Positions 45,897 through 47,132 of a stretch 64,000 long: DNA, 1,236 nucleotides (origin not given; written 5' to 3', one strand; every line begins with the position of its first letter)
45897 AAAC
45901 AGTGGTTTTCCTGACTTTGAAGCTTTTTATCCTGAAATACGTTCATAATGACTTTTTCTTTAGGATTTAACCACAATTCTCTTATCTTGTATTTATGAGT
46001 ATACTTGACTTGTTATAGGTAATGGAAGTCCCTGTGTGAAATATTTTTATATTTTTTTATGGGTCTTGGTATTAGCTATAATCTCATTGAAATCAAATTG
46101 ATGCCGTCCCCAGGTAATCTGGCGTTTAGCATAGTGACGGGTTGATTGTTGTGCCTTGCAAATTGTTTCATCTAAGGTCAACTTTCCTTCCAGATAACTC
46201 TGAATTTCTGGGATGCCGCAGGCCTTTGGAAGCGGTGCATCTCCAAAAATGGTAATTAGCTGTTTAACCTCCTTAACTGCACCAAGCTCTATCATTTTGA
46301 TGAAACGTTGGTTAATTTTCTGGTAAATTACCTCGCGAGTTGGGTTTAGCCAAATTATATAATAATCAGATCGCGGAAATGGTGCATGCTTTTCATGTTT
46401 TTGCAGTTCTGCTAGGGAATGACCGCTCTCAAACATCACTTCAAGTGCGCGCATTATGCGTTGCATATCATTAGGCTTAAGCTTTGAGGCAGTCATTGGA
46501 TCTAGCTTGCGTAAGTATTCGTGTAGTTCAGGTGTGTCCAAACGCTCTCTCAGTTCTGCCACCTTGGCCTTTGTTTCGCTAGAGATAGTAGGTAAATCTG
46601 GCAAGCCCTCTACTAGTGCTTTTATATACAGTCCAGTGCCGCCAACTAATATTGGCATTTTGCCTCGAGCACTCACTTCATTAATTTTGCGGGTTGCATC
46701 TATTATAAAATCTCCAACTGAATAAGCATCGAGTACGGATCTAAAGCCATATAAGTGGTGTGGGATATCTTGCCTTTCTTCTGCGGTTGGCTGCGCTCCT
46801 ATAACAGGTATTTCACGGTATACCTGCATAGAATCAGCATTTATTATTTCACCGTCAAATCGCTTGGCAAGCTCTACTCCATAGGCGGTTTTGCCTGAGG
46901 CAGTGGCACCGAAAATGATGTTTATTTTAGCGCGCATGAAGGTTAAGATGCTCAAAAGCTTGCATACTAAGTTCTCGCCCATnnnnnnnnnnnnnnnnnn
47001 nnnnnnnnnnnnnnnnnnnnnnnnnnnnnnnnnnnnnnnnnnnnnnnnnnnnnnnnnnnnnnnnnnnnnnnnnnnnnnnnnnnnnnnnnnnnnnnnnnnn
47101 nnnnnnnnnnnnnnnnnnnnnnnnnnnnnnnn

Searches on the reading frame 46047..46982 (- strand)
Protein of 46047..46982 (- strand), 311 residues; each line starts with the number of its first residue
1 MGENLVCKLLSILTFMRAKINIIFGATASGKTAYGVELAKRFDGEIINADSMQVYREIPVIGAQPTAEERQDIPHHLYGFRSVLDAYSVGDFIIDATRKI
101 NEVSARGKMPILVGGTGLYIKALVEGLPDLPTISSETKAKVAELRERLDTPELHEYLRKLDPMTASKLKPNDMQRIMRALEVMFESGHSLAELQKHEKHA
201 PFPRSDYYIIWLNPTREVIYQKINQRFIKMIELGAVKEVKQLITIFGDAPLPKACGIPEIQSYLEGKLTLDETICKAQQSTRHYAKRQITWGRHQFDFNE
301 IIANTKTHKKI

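Call 23: search_protein_families(library=pfam, proteins=[window:46047-46982:-])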
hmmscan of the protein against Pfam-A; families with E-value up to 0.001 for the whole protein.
window:46047-46982:- (311 aa): 2 families
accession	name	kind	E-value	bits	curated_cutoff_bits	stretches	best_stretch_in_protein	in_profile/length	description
PF01715.23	IPPT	-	3.6e-75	253.2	23.6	1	53-295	1-243/243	IPP transferase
PF01745.22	IPT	-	2.8e-08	33.9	20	1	19-73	2-56/233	Isopentenyl transferase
